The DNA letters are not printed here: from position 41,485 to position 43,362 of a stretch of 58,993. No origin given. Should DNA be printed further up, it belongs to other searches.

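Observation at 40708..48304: Ehr-type complex: hyf-like six-gene module whose catalytic subunit has lost all four NiFe cysteines, with two subunit fusions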

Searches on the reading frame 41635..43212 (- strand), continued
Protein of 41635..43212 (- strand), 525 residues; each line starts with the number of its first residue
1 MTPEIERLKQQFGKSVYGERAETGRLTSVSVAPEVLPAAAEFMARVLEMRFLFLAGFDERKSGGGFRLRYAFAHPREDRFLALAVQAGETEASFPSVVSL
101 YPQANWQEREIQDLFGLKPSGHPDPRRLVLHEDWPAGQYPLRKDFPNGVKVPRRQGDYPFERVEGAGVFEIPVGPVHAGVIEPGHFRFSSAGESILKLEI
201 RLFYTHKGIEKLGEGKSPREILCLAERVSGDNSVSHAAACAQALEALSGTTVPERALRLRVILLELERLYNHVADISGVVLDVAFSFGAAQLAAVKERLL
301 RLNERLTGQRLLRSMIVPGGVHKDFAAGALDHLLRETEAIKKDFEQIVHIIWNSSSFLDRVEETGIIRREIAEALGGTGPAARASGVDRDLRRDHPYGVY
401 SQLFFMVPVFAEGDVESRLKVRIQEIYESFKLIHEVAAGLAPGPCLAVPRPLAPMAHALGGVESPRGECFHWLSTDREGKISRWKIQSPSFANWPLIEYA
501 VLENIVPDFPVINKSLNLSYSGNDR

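Call 7: find_homologous_proteins(query=window:41635-43212:-, max_evalue=1e-20)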
Query window:41635-43212:- (525 aa): 7891 proteins with E <= 1e-20 among 8000 candidates; the best 120 are listed.
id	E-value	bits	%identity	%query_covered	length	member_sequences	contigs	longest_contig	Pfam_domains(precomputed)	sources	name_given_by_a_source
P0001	0.0e+0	1186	100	100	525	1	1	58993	PF00374.25,PF00329.26,PF00346.25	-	-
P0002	2.5e-280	949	79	100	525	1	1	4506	PF00374.25,PF00329.26,PF00346.25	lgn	-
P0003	1.1e-272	924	78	100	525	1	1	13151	PF00374.25,PF00329.26,PF00346.25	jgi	jgi:Ni,Fe-hydrogenase III large subunit/Ni,Fe-hydrogenase III component G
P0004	1.1e-246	838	70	100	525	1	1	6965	PF00374.25,PF00329.26,PF00346.25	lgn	-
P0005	3.9e-242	823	69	100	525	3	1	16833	PF00374.25,PF00329.26,PF00346.25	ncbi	-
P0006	5.8e-232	789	66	100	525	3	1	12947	PF00374.25,PF00329.26,PF00346.25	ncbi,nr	ncbi:MAG: NADH-quinone oxidoreductase subunit C [Candidatus Omnitrophica bacterium]|nr:NADH-quinone 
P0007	1.1e-230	785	65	100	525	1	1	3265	PF00374.25,PF00329.26,PF00346.25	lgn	-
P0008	1.5e-229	781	65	100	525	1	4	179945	PF00374.25,PF00329.26,PF00346.25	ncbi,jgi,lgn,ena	-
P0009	9.8e-229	779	65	99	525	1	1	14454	PF00374.25,PF00329.26,PF00346.25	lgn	-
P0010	4.1e-228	776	66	99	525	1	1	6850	PF00374.25,PF00329.26,PF00346.25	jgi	jgi:Ni,Fe-hydrogenase III large subunit/Ni,Fe-hydrogenase III component G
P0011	2.9e-227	774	64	100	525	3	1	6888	PF00374.25,PF00329.26,PF00346.25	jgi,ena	-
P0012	1.6e-224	765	64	100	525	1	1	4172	PF00374.25,PF00329.26,PF00346.25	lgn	-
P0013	1.6e-221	755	62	100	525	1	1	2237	PF00374.25,PF00329.26,PF00346.25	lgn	-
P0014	3.3e-221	754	64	100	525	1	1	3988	PF00374.25,PF00329.26,PF00346.25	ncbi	-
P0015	1.5e-220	752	63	100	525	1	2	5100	PF00374.25,PF00329.26,PF00346.25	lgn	-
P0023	6.5e-218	743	61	100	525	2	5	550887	PF00374.25,PF00329.26,PF00346.25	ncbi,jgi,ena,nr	ncbi:MAG TPA: NADH-quinone oxidoreductase subunit C [Candidatus Omnitrophota bacterium]|nr:NADH-quin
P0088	7.1e-158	545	49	100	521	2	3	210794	PF00374.25,PF00329.26,PF00346.25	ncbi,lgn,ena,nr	ncbi:MAG: NADH-quinone oxidoreductase subunit C [Candidatus Methanoperedens sp.]|nr:NADH-quinone oxi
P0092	4.0e-157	542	55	90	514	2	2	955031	PF00374.25,PF00329.26,PF00346.25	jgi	-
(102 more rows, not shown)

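Call 21: find_encoding_contigs(protein=P0023, flank=10000, max_places=2)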
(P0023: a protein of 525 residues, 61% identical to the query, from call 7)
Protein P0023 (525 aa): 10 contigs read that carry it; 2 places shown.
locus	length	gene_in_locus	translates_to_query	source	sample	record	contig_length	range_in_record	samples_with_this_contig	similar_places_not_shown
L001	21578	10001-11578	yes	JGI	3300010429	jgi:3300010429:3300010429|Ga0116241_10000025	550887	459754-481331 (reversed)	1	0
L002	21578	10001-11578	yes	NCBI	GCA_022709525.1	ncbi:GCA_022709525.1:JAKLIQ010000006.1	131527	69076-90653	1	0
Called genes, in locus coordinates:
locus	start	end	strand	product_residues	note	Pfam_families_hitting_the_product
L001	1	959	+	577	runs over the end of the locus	PF05226:CHASE2, PF00990:GGDEF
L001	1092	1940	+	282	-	-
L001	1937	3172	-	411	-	PF07690:MFS_1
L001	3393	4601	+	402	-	PF00375:SDF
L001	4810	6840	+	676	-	PF00361:Proton_antipo_M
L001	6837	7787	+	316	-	PF00146:NADHdh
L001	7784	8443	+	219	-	-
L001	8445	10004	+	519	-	PF00662:Proton_antipo_N (weak), PF00361:Proton_antipo_M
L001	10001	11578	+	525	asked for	PF00329:Complex1_30kDa, PF00374:NiFeSe_Hases (faint), PF00346:Complex1_49kDa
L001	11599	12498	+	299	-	PF00037:Fer4, PF12797:Fer4_2 (weak), PF12837:Fer4_6 (weak), PF13187:Fer4_9, PF13237:Fer4_10, PF14697:Fer4_21, PF12838:Fer4_7, PF01058:Oxidored_q6, +3 more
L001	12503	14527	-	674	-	PF13520:AA_permease_2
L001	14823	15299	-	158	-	PF01243:PNPOx_N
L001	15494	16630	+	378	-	PF04055:Radical_SAM, PF06969:HemN_C (weak)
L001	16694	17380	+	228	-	PF02915:Rubrerythrin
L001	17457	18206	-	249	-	PF00300:His_Phos_1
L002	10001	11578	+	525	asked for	PF00329:Complex1_30kDa, PF00374:NiFeSe_Hases (faint), PF00346:Complex1_49kDa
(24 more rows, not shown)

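Call 22: find_encoding_contigs(protein=P0088, flank=10000, max_places=2)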
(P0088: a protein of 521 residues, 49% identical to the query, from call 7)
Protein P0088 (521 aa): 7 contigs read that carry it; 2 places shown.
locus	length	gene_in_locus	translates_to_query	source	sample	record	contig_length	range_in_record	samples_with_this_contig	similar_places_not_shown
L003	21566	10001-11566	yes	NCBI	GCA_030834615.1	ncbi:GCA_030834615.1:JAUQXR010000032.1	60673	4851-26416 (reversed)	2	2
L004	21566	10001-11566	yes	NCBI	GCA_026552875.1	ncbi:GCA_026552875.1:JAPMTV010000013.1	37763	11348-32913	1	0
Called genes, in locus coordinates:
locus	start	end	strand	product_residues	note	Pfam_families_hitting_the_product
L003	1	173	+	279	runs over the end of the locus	-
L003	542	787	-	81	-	-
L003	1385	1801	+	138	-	PF01629:DUF22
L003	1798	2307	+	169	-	-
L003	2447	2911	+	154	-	PF01629:DUF22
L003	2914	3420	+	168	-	-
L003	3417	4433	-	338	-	PF00752:XPG_N, PF00867:XPG_I, PF01367:5_3_exonuc (weak)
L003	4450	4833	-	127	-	-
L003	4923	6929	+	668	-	PF00361:Proton_antipo_M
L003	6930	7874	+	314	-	PF00146:NADHdh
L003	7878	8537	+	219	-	-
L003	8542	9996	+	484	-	PF00662:Proton_antipo_N (weak), PF00361:Proton_antipo_M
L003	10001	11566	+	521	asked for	PF00329:Complex1_30kDa, PF00374:NiFeSe_Hases (faint), PF00346:Complex1_49kDa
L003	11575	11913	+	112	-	PF25160:LdpA_Fe-S-bd (faint), PF12837:Fer4_6 (faint), PF13237:Fer4_10 (weak), PF00037:Fer4 (weak), PF12838:Fer4_7, PF13187:Fer4_9 (weak), PF13484:Fer4_16 (faint), PF12798:Fer4_3 (faint)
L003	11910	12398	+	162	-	PF01058:Oxidored_q6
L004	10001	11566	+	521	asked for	PF00329:Complex1_30kDa, PF00374:NiFeSe_Hases (faint), PF00346:Complex1_49kDa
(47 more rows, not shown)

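Call 28: find_encoding_contigs(protein=P0092, flank=10000, max_places=1)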
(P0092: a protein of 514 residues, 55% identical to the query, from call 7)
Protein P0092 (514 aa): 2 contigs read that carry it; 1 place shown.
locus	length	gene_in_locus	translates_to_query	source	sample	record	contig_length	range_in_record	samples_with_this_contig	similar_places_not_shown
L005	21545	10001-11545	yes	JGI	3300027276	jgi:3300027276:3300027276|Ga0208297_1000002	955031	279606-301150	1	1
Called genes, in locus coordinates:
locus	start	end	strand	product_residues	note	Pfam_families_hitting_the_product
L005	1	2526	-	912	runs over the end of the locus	PF00270:DEAD, PF04851:ResIII, PF00271:Helicase_C, PF19306:WHD_Lhr, PF08494:DEAD_assoc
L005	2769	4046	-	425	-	PF12838:Fer4_7 (weak), PF13183:Fer4_8, PF13237:Fer4_10 (weak), PF13534:Fer4_17, PF02754:CCG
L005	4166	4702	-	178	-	PF13668:Ferritin_2 (faint), PF02915:Rubrerythrin, PF09537:DUF2383 (faint)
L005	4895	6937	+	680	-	PF00662:Proton_antipo_N (weak), PF00361:Proton_antipo_M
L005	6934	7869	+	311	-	PF00146:NADHdh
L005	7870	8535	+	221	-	-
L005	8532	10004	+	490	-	PF00361:Proton_antipo_M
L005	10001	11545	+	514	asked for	PF00329:Complex1_30kDa, PF00374:NiFeSe_Hases (faint), PF00346:Complex1_49kDa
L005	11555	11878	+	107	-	PF13534:Fer4_17 (faint), PF13183:Fer4_8 (faint), PF00037:Fer4 (faint), PF12797:Fer4_2 (faint), PF13237:Fer4_10 (weak), PF12838:Fer4_7 (weak), PF13187:Fer4_9 (weak)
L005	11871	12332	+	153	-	PF01058:Oxidored_q6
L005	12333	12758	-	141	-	PF00582:Usp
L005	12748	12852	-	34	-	-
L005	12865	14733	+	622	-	PF00662:Proton_antipo_N, PF00361:Proton_antipo_M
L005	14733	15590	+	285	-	PF00146:NADHdh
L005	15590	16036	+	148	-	PF01058:Oxidored_q6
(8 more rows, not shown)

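Call 29: find_encoding_contigs(protein=P0003, flank=10000, max_places=1)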
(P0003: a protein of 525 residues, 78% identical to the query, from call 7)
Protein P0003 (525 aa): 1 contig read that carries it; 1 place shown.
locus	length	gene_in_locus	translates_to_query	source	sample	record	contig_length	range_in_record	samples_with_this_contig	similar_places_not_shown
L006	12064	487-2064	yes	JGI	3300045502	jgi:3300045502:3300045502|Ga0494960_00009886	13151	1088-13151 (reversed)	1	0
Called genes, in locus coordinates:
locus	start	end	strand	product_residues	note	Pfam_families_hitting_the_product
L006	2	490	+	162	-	?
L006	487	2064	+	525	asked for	PF00329:Complex1_30kDa, PF00374:NiFeSe_Hases (weak), PF00346:Complex1_49kDa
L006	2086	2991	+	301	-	PF00037:Fer4, PF12797:Fer4_2 (weak), PF12837:Fer4_6, PF12838:Fer4_7, PF13237:Fer4_10, PF14697:Fer4_21, PF13187:Fer4_9, PF01058:Oxidored_q6, +1 more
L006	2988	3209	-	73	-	-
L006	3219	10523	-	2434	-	PF06165:GH94_b-supersand, PF17167:Glyco_hydro_94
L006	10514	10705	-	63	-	-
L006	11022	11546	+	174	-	PF14537:Cytochrom_c3_2 (faint), PF22113:Mtrc-MtrF_II-IV_dom (weak), PF13435:Cytochrome_C554, PF14522:Cytochrome_C7 (weak)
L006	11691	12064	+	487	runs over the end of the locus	?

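Call 36: search_protein_representatives(protein=window:41635-43212:-)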
Query: 525 residues. Proteins with E-value up to 0.001 (for the whole library): 12407; up to 1e-10: 4515; up to 1e-30: 1167. The best 150 are listed.
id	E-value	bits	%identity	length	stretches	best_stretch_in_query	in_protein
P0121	5.7e-146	503.7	48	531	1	16-525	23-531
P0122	5.4e-140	484.0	47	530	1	30-524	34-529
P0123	2.0e-137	475.5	48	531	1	46-525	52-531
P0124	8.5e-136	470.2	46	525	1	31-525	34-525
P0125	4.0e-135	468.0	45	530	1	6-524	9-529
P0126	2.5e-134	465.3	45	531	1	8-525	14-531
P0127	1.3e-132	459.6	45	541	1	31-524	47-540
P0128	2.8e-130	452.0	46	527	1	22-524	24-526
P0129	3.6e-128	445.0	45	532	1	20-525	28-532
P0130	9.6e-128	443.6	48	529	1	28-525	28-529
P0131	1.2e-127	443.3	44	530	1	7-524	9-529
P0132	9.8e-127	440.3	52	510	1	88-524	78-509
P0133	1.1e-125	436.7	44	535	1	1-524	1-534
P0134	5.9e-124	431.1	48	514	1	48-524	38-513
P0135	1.4e-122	426.6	42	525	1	29-524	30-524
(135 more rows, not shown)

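Call 46: find_related_loci(query=A1, collection=genome_contigs, flank=9000)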
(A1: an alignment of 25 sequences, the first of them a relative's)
Query A1 (525 aa) in genome_contigs; peptide patterns used: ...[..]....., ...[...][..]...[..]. (x = any residue, [..] = any of these).
600 stretches matched a pattern (row limit reached: there are more); 597 encode a relative of the query (tblastn E <= 1e-3); the best 80 are kept; 80 distinct loci.
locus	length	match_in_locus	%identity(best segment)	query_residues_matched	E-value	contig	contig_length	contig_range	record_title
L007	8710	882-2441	48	1-524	4e-154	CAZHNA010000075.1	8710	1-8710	MAG TPA_asm: uncultured Methanosarcinales archaeon isolate SRP191223_co2_97 genome assembly, contig: NODE_7580_length_87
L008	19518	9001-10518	51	24-525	9e-152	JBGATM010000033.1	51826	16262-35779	MAG: Vicinamibacteria bacterium isolate MAG_AAO_AS.72 AAOAS-72_NODE_33_length_51826_cov_4.196730, whole genome shotgun s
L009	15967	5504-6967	51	36-524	2e-150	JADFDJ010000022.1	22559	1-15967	MAG: Methanomassiliicoccus sp. isolate QR_Bin.16 NODE_22_length_22559_cov_54.0535, whole genome shotgun sequence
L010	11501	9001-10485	51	36-525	1e-148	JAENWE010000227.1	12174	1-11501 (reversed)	MAG: Vicinamibacteria bacterium isolate 3_4_m_bin2 c_000001321967, whole genome shotgun sequence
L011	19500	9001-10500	47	24-524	3e-147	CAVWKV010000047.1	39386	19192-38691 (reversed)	MAG: uncultured Methanomassiliicoccales archaeon isolate MFD02138.bin.1.27 genome assembly, contig: contig_134041, whole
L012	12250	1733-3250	47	36-524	9e-146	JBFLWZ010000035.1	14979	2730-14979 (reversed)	MAG: Thermoproteota archaeon isolate MAG045 MAG045_35, whole genome shotgun sequence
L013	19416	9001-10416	47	54-525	4e-145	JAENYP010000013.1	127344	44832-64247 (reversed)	MAG: Thermincola ferriacetica isolate BL5_bin.1 BL5_bin1_NODE_68_length_127344_cov_62.342960, whole genome shotgun seque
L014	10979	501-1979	50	36-525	1e-150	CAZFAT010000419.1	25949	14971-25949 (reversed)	MAG TPA_asm: uncultured Solibacteraceae bacterium isolate binchicken_co31_429 genome assembly, contig: k141_596188, whol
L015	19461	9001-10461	47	47-524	2e-142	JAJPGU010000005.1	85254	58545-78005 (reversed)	MAG: Thaumarchaeota archaeon isolate Centralia_MAG_109 k107_1270896, whole genome shotgun sequence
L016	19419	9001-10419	47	51-525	7e-142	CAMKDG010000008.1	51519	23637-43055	MAG: uncultured Desulfotomaculum sp. isolate SRR12377472_bin.7_metawrap_v1.3_MAG genome assembly, contig: SRR12377472_24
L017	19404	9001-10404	49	58-525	7e-142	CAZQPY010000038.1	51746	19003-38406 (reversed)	MAG TPA_asm: uncultured Terracidiphilus sp. isolate binchicken_co3_313 genome assembly, contig: NODE_1842_length_51746_c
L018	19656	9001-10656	44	1-525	1e-141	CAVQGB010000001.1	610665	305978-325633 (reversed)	MAG: uncultured Verrucomicrobiae bacterium isolate MFD05502.bin.2.110 genome assembly, contig: contig_12627, whole genom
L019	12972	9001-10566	45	5-524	2e-141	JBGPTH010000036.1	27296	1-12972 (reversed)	MAG: Nitrospiria bacterium isolate OBJ1_062018_110_73 k141_1946298_length_27296_cov_15.9814, whole genome shotgun sequen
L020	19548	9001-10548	47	6-524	5e-139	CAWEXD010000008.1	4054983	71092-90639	MAG: uncultured Candidatus Rokubacteria bacterium isolate MFD06229.bin.1.275 genome assembly, contig: contig_3626, whole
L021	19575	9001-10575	46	1-525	7e-140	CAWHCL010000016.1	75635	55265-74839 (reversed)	MAG: uncultured Verrucomicrobiae bacterium isolate MFD09286.bin.2.119 genome assembly, contig: contig_93443, whole genom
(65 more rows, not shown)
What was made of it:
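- At least 597 species genomes carry the family signature (call 46).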

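Call 55: search_protein_families(library=pfam, alignment_id=A2, max_evalue=0.00001)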
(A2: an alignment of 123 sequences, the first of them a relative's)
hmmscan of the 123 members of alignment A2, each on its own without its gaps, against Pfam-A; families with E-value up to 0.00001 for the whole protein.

A. member 1, L001:1937-3172:- (411 aa): 1 family
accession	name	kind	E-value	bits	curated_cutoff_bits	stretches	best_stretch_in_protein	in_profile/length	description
PF07690.21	MFS_1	-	4e-24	85.6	33.4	2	42-283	18-264/347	Major Facilitator Superfamily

B. families by the number of members that match (of 123 scanned): 134 families (the first 25 are shown)
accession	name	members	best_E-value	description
PF01022.26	HTH_5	11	1.1e-12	Bacterial regulatory protein, arsR family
PF12840.13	HTH_20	10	1.1e-11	Helix-turn-helix domain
PF00146.26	NADHdh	6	1.1e-49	NADH dehydrogenase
PF01740.26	STAS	4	2.7e-15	STAS domain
PF00440.29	TetR_N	3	1.6e-17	Bacterial regulatory proteins, tetR family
PF00916.26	Sulfate_transp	2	1.4e-91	Sulfate permease family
PF02342.23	TerD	2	1.8e-86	TerD domain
PF13692.12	Glyco_trans_1_4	2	5.4e-37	Glycosyl transferases group 1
PF00534.26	Glycos_transf_1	2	3.1e-34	Glycosyl transferases group 1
PF12679.13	ABC2_membrane_2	2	1.3e-27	ABC-2 family transporter protein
PF13439.12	Glyco_transf_4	2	5.7e-21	Glycosyltransferase Family 4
PF14588.11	YjgF_endoribonc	2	1.4e-20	YjgF/chorismate_mutase-like, putative endoribonuclease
PF13579.12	Glyco_trans_4_4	2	6.8e-14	Glycosyl transferase 4-like domain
PF01042.26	Ribonuc_L-PSP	2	1.2e-12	Endoribonuclease L-PSP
PF13524.12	Glyco_trans_1_2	2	8.9e-10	Glycosyl transferase-like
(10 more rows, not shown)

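Call 57: search_protein_families(library=pfam, alignment_id=A3, max_evalue=0.00001)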
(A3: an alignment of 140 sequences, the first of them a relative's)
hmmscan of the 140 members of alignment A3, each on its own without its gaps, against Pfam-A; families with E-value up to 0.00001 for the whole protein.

A. member 1, L001:12503-14527:- (674 aa): 1 family
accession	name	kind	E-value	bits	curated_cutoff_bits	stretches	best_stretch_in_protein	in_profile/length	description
PF13520.12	AA_permease_2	-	8.2e-50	170.4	27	1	25-482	1-425/427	Amino acid permease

B. families by the number of members that match (of 140 scanned): 160 families (the first 25 are shown)
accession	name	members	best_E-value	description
PF00582.32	Usp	4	1.8e-26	Universal stress protein family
PF01058.29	Oxidored_q6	3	1.3e-33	NADH ubiquinone oxidoreductase, 20 Kd subunit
PF02518.31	HATPase_c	3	1.2e-30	Histidine kinase-, DNA gyrase B-, and HSP90-like ATPase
PF00989.32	PAS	3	5.6e-15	PAS fold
PF00037.32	Fer4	3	2.2e-13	4Fe-4S binding domain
PF12838.12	Fer4_7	3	4.5e-12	4Fe-4S dicluster domain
PF12837.12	Fer4_6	3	2.5e-10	4Fe-4S binding domain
PF08448.16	PAS_4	3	6.9e-10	PAS fold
PF13187.11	Fer4_9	3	1e-09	4Fe-4S dicluster domain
PF13237.11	Fer4_10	3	2e-09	4Fe-4S dicluster domain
PF13484.11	Fer4_16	3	2.8e-08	4Fe-4S double cluster binding domain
PF04011.17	LemA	2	7.8e-64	LemA family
PF00155.27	Aminotran_1_2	2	6.7e-51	Aminotransferase class I and II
PF00005.33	ABC_tran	2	4.3e-35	ABC transporter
PF13173.12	AAA_14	2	1.6e-29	AAA domain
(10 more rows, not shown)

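Call 73: predict_structure(alignment_id=A4)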
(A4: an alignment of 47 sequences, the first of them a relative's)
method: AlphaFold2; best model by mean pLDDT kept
length: 525 residues; sequences in the alignment: 47
mean_pLDDT: 84.0   pTM: 0.87
mean pLDDT of the five models: 84.0, 82.3, 81.2, 80.3, 79.6
residues with pLDDT >= 90: 330; 70-90: 98; 50-70: 42; < 50: 55
segments of 3 or more residues with pLDDT < 50: 159-207, 520-525
pLDDT, mean of each block of 10 residues (from residue 1): 95 94 93 96 96 93 89 93 91 91 90 88 76 62 61 58 40 31 32 31 50 89 83 89 97 96 97 92 87 96 93 92 90 97 97 90 93 94 95 94 95 96 98 96 92 95 94 95 89 83 67 74 38
secondary structure, 60 per line:
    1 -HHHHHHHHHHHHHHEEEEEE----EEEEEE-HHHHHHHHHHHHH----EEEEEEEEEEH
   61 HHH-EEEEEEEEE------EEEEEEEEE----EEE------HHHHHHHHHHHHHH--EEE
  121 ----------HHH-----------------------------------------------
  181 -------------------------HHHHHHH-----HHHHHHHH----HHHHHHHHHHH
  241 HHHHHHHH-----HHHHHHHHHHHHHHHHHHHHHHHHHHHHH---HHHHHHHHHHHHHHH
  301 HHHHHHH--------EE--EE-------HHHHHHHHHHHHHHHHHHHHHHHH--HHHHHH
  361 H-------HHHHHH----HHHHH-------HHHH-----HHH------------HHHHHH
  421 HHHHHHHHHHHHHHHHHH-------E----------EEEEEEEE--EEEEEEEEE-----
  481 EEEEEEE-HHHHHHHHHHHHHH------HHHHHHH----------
elements in order: H2-15 E16-21 E26-31 H33-45 E50-59 H60-63 E65-73 E80-88 E93-95 H102-115 E118-120 H206-212 H218-225 H230-248 H254-282 H286-307 H329-352 H355-361 H369-374 H379-383 H391-394 H415-438 E457-464 E467-475 E481-487 H489-502 H509-515
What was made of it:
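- The AF2 model is unreliable exactly at the pocket (pLDDT < 50 at residues 159-207 and 520-525; call 73).
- Tried and rejected: The AF2 model of the large subunit is good overall, but pLDDT is below 50 exactly at the pocket-forming segments (call 73).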
